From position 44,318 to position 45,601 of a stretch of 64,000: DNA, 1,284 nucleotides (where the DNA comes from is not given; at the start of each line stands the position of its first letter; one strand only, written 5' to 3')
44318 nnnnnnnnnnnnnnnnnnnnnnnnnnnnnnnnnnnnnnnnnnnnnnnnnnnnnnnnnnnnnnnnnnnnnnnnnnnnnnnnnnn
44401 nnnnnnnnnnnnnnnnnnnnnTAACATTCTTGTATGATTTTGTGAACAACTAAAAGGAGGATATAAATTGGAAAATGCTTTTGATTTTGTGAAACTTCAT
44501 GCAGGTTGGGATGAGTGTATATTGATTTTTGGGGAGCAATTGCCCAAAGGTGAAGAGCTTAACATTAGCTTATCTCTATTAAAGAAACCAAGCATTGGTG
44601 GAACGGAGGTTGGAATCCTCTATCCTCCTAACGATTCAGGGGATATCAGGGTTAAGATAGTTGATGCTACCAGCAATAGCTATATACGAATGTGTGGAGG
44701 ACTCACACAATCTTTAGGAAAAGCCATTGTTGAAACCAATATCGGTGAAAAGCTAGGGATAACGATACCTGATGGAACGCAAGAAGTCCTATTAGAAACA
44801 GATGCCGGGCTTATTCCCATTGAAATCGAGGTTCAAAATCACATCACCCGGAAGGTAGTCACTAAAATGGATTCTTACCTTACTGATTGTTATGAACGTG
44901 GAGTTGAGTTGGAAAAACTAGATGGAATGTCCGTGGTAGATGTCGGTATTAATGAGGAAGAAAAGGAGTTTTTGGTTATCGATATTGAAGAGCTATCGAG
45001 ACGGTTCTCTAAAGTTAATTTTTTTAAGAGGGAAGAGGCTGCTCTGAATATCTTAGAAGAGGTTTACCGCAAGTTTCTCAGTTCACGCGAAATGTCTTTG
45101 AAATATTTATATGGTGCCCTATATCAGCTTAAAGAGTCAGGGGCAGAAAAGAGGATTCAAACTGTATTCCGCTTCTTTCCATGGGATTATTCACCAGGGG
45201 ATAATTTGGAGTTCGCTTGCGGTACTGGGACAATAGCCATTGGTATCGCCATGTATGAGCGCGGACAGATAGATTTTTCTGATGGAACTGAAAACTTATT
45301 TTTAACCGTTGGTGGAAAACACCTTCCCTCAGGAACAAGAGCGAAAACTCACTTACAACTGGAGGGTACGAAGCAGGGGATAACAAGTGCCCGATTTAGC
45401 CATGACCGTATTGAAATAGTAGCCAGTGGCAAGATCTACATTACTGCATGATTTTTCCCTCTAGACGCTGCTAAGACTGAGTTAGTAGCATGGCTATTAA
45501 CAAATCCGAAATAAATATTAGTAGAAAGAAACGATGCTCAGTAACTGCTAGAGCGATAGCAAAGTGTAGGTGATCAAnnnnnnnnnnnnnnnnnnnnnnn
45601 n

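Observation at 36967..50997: Candidate uncharacterised nitrogen-compound catabolic island (orphan MttB homolog, DapF-like epimerase, isochorismatase-like amidase, carbamoyltransferase, carbamate kinase, class-III aminotransferase, opine/peptide-type ABC parts)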

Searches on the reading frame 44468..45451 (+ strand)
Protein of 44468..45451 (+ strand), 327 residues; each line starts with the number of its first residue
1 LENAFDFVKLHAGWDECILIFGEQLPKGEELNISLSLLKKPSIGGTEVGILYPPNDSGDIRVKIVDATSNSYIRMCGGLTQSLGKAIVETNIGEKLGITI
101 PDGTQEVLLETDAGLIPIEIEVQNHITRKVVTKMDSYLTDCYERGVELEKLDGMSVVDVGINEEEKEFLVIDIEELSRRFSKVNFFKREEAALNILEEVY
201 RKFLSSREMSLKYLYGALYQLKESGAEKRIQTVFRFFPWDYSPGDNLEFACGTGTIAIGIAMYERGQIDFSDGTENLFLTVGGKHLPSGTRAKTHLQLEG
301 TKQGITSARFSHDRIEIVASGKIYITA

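Call 4: search_protein_families(library=pfam, proteins=[window:44468-45451:+])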
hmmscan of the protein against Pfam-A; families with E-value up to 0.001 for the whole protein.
window:44468-45451:+ (327 aa): 1 family
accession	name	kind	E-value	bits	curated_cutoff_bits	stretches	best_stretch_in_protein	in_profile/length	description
PF05544.16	Pro_racemase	-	1e-05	25.3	27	1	48-271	56-267/325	Proline racemase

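Call 6: search_protein_families(library=ncbifam, proteins=[window:44468-45451:+], max_evalue=0.001)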
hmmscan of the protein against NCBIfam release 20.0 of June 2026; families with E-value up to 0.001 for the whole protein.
window:44468-45451:+ (327 aa): 1 family
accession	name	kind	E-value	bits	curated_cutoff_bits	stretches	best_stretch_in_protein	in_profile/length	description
NF010576.0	PRK13969.1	equivalog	1e-05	24.6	556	1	55-270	72-274/335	proline racemase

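Call 17: search_solved_structures(query=window:44468-45451:+, max_evalue=10)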
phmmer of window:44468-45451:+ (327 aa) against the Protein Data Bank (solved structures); distinct sequences matched with E-value up to 10: 14.
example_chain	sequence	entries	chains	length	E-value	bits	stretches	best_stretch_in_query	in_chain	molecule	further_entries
6j7c_A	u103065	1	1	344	0.00049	22.6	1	35-135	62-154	Proline racemase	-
6r76_A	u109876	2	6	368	0.0033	19.9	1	56-272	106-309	Proline racemase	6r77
9l1v_A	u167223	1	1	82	0.13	14.6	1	128-197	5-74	Acyl carrier protein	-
6pmi_F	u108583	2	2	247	0.21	14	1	71-112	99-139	RNA polymerase sigma factor FliA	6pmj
1qvy_A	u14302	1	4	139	0.3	13.4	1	118-176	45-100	Rho GDP-dissociation inhibitor 1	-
1rho_A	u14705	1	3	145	0.33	13.3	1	118-176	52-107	RHO GDP-DISSOCIATION INHIBITOR 1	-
2n80_B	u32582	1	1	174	0.47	12.8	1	118-176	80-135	Rho GDP-dissociation inhibitor 1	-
1ajw_A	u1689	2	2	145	0.48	12.8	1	118-175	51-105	RHOGDI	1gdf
1ft0_A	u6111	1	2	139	0.5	12.7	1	119-176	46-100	RHO GDP-DISSOCIATION INHIBITOR 1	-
1cc0_E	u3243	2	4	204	0.63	12.4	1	118-176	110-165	rho GDP dissociation inhibitor alpha | RHO GDP-DISSOCIATION INHIBITOR 1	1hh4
4f38_B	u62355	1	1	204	0.91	11.8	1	118-175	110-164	Rho GDP-dissociation inhibitor 1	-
5fr1_B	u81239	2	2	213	0.99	11.7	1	118-175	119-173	RHO GDP-DISSOCIATION INHIBITOR 1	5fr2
1doa_B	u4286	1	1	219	1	11.7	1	118-175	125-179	PROTEIN (GDP-DISSOCIATION INHIBITOR 1)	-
2xnx_M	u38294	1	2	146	2.9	10.2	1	163-222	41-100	M PROTEIN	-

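Call 20: find_homologous_proteins(query=window:44468-45451:+, max_evalue=0.00001)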
Query window:44468-45451:+ (327 aa): 77 proteins with E <= 0.00001 among 2396 candidates.
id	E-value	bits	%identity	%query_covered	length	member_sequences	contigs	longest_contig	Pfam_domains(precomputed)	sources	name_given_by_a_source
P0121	5.0e-214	727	100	100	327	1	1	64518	PF05544.17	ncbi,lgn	-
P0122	2.3e-140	485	66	99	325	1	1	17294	-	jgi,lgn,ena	-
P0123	5.5e-131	455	61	100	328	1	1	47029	PF05544.17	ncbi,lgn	-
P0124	1.3e-130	453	60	100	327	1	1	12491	-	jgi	jgi:hypothetical protein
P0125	8.1e-125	434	58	99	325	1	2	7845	-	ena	-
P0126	7.6e-124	431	60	99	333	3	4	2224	-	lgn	-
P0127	2.5e-121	423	56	100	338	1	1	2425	-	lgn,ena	-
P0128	8.9e-120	418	57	98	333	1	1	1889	PF05544.17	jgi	-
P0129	5.1e-119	415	55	98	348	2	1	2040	-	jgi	jgi:hypothetical protein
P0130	2.3e-118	413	58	99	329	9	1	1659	-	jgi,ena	-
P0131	3.2e-118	413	55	100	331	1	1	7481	-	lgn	-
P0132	8.0e-115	401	55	98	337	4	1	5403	-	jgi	-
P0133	1.6e-101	358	49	100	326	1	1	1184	-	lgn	-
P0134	4.0e-99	350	50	99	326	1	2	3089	-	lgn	-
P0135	2.5e-96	341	48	98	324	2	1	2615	PF05544.17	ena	-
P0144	7.8e-84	300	43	99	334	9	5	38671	PF05544.17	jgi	-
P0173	4.4e-45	172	34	98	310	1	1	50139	PF05544.17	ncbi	-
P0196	9.0e-32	129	33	81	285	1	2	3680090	-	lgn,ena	-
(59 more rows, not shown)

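Call 21: find_encoding_contigs(protein=P0144, flank=10000, max_places=2)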
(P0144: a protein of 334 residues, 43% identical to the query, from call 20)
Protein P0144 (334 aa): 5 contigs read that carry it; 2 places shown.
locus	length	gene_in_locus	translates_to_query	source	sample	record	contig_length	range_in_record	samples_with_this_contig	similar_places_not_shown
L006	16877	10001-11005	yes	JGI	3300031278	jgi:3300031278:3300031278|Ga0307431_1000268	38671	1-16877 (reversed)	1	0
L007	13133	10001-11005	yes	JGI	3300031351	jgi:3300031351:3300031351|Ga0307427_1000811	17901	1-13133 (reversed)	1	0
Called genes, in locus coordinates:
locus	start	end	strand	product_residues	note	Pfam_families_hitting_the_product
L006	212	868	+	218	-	PF02607:B12-binding_2, PF02310:B12-binding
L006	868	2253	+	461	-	PF05369:MtmB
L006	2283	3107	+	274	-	PF12911:OppC_N, PF00528:BPD_transp_1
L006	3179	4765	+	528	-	PF00496:SBP_bac_5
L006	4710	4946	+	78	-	-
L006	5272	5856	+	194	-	PF00528:BPD_transp_1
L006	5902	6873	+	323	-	PF00389:2-Hacid_dh, PF02826:2-Hacid_dh_C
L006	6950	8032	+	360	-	PF02615:Ldh_2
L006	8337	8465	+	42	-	-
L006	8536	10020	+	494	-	PF06253:MTTB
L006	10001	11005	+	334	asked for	PF05544:Pro_racemase (faint)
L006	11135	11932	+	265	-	PF00809:Pterin_bind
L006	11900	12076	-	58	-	-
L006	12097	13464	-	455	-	PF03951:Gln-synt_N, PF00120:Gln-synt_C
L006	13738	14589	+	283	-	PF01418:HTH_6, PF01380:SIS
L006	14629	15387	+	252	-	-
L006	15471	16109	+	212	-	PF04961:FTCD_C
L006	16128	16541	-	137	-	PF01029:NusB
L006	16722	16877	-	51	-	?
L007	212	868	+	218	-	PF02607:B12-binding_2, PF02310:B12-binding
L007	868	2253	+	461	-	PF05369:MtmB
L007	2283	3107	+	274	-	PF12911:OppC_N, PF00528:BPD_transp_1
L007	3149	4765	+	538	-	PF00496:SBP_bac_5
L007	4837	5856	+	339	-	PF19300:BPD_transp_1_N, PF00528:BPD_transp_1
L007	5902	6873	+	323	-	PF00389:2-Hacid_dh, PF02826:2-Hacid_dh_C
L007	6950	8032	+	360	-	PF02615:Ldh_2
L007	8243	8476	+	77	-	-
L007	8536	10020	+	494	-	PF06253:MTTB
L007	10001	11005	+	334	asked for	PF05544:Pro_racemase (faint)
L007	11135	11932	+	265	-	PF00809:Pterin_bind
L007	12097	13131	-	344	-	?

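Call 22: find_encoding_contigs(protein=P0173, flank=10000, max_places=1)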
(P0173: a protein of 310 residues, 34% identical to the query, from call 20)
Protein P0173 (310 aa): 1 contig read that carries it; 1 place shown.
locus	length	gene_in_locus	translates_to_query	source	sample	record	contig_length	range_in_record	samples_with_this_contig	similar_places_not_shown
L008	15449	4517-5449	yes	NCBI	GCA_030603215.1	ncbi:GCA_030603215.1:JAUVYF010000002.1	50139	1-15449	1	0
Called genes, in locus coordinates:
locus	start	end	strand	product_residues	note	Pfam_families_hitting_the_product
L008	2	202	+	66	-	?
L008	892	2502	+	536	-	PF00496:SBP_bac_5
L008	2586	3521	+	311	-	PF19300:BPD_transp_1_N, PF00528:BPD_transp_1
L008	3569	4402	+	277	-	PF12911:OppC_N, PF00528:BPD_transp_1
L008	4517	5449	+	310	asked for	PF05544:Pro_racemase (faint)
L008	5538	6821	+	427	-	PF00155:Aminotran_1_2, PF00266:Aminotran_5, PF01053:Cys_Met_Meta_PP, PF00266:Aminotran_5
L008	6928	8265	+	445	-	-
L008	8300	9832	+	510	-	PF00370:FGGY_N, PF02782:FGGY_C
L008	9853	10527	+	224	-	-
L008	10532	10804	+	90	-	-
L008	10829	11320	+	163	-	PF02423:OCD_Mu_crystall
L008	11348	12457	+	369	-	PF01168:Ala_racemase_N, PF14031:D-ser_dehydrat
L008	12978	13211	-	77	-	-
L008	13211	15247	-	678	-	PF02730:AFOR_N, PF01314:AFOR_C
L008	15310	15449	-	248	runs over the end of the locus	PF00005:ABC_tran, PF02463:SMC_N, PF13401:AAA_22 (weak), PF13304:AAA_21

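Call 23: find_encoding_contigs(protein=P0196, flank=10000, max_places=1)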
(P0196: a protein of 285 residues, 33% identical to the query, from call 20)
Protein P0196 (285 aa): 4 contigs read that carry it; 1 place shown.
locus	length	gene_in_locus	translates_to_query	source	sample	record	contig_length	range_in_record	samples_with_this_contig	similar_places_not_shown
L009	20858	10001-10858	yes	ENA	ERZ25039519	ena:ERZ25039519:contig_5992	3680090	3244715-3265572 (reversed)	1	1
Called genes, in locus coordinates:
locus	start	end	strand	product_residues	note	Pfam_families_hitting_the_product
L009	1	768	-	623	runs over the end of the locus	PF00111:Fer2, PF17650:RACo_linker, PF17651:Raco_middle, PF14574:RACo_C_ter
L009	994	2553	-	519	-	PF06253:MTTB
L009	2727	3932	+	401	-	PF04055:Radical_SAM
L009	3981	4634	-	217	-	PF02607:B12-binding_2, PF02310:B12-binding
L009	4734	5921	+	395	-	PF21360:PylC-like_N (weak), PF02655:ATP-grasp_3, PF07478:Dala_Dala_lig_C, PF13535:ATP-grasp_4 (faint)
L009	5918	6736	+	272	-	PF21455:PylD_N, PF01262:AlaDh_PNT_C (faint)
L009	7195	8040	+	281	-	PF00152:tRNA-synt_2 (weak), PF01409:tRNA-synt_2d, PF17759:tRNA_synthFbeta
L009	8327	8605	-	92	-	PF09505:Dimeth_Pyl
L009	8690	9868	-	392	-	PF09505:Dimeth_Pyl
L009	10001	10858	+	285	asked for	-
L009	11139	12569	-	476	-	PF06253:MTTB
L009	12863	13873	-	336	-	PF01408:GFO_IDH_MocA, PF22725:GFO_IDH_MocA_C3, PF02894:GFO_IDH_MocA_C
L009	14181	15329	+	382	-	PF12838:Fer4_7 (faint), PF13534:Fer4_17 (faint), PF13746:Fer4_18 (faint), PF25160:LdpA_Fe-S-bd (faint), PF12797:Fer4_2 (faint), PF13183:Fer4_8 (weak), PF17179:Fer4_22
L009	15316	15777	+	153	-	PF00027:cNMP_binding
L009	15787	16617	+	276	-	PF00175:NAD_binding_1, PF10418:DHODB_Fe-S_bind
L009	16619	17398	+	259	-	PF01058:Oxidored_q6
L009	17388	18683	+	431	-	PF00374:NiFeSe_Hases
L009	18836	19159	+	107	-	PF01750:HycI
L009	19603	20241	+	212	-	PF00573:Ribosomal_L4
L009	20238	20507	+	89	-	PF00276:Ribosomal_L23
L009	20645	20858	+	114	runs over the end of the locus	PF00203:Ribosomal_S19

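Call 29: find_related_loci(query=A1, collection=genome_contigs, flank=10000)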
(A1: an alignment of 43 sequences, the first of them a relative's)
Query A1 (327 aa) in genome_contigs; peptide patterns used: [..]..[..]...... (x = any residue, [..] = any of these).
43 stretches matched a pattern; 40 encode a relative of the query (tblastn E <= 1e-3); 40 distinct loci.
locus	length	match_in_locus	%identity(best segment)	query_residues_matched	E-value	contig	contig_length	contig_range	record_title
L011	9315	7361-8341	43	2-327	1e-87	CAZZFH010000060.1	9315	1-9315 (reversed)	MAG TPA_asm: uncultured Candidatus Bathyarchaeia archaeon isolate SRP178699_co2_149 genome assembly, contig: NODE_7647_l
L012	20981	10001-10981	43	2-327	2e-87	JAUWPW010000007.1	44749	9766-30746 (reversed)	MAG: Candidatus Bipolaricaulota bacterium isolate CSMAG_2486 CSMAG_2486_k141_1165067_length_44749_cov_13.6410, whole gen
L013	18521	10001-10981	61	1-327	1e-136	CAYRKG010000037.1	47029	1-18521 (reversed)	MAG TPA_asm: uncultured Spirochaetota bacterium isolate SRP323688_co1_269 genome assembly, contig: NODE_1439_length_4702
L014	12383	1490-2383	39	1-318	5e-62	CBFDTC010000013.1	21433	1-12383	MAG TPA_asm: Candidatus Bathyarchaeota archaeon isolate SRR6823440_binner13_Refined_89 genome assembly, contig: ERZ65034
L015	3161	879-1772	39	1-318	3e-62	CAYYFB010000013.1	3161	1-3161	MAG TPA_asm: Candidatus Woesearchaeota archaeon isolate SRP141552_co1_113 genome assembly, contig: NODE_17431_length_316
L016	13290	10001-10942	35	3-325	1e-58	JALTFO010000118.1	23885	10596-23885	MAG: Candidatus Bipolaricaulota bacterium isolate S014_metabat2_scaf2bin.116 S014_NODE_300_length_23885_cov_3.375705, wh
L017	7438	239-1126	37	6-324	2e-58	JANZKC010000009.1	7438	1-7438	MAG: Candidatus Culexmicrobium cathedralense isolate GB-1867-005 Ga0190363_1004551, whole genome shotgun sequence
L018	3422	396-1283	37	6-324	1e-58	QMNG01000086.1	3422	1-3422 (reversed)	MAG: candidate division Kazan bacterium isolate B79_G16 B79_Guay16_scaffold_35766, whole genome shotgun sequence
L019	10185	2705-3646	37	1-325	8e-56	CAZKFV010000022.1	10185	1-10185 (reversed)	MAG TPA_asm: uncultured Thermotogae bacterium isolate SRP067234_co1_261 genome assembly, contig: k99_91044, whole genome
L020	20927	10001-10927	34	7-324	7e-56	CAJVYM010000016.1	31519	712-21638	TPA_asm: uncultured bacterium isolate DRR093004_bin.53_MetaBAT_v2.12.1_MAG genome assembly, contig: NODE_859_length_3151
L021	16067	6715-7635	34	5-325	8e-51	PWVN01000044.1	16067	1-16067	MAG: Syntrophomonadaceae bacterium isolate CSSed11_298R1 CS-Sed11-C4589, whole genome shotgun sequence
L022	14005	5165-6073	35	2-322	6e-50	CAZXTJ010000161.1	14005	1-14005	MAG TPA_asm: uncultured bacterium isolate binchicken_co56_54 genome assembly, contig: NODE_1259_length_14005_cov_6.05498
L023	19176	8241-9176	33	5-326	2e-48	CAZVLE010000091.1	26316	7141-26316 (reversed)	MAG TPA_asm: uncultured Syntrophomonadaceae bacterium isolate SRP067234_co1_287 genome assembly, contig: k99_1084154, wh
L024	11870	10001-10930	33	5-324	4e-48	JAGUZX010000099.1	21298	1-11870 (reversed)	MAG: Desulfovibrio sp. isolate DeMMO6_25 c_000000032686, whole genome shotgun sequence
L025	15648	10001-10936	33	3-325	3e-48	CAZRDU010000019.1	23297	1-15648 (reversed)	MAG TPA_asm: uncultured Thermotogae bacterium isolate ERP127260_co1_117 genome assembly, contig: NODE_844_length_23297_c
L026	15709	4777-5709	32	5-325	4e-45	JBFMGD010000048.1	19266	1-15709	MAG: Bacillota bacterium isolate MAG288 MAG288_48, whole genome shotgun sequence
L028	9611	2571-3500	33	5-324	8e-44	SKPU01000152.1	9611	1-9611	MAG: Syntrophomonadaceae bacterium isolate CSSed162cmA_393 CSSed16-2cmA-27174, whole genome shotgun sequence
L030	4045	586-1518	33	5-322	5e-42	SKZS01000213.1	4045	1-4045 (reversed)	MAG: Syntrophomonadaceae bacterium isolate CSSed162cmB_344 CSSed16-2cmB-125284, whole genome shotgun sequence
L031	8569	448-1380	33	1-325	2e-51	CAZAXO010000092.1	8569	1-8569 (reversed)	MAG TPA_asm: uncultured Candidatus Bathyarchaeia archaeon isolate SRP323688_co1_240 genome assembly, contig: NODE_12056_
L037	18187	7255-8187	31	5-325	1e-41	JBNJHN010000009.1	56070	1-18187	MAG: Bacillota bacterium isolate Y22_0dBSd3.bin.6 NODE_325_length_56070_cov_16.656733, whole genome shotgun sequence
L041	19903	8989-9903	30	5-325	7e-34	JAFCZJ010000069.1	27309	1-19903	MAG: Deltaproteobacteria bacterium isolate AB_03_Bin_195 AB_03_Bin_195_scaffold_921, whole genome shotgun sequence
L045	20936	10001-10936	29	5-325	8e-35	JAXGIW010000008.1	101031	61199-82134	MAG: Thermovirgaceae bacterium isolate AnMBR.bin148 bin148_8, whole genome shotgun sequence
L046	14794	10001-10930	30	3-323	1e-30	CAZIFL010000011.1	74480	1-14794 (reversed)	MAG TPA_asm: uncultured Synergistaceae bacterium isolate SRP241326_co3_314 genome assembly, contig: NODE_612_length_7448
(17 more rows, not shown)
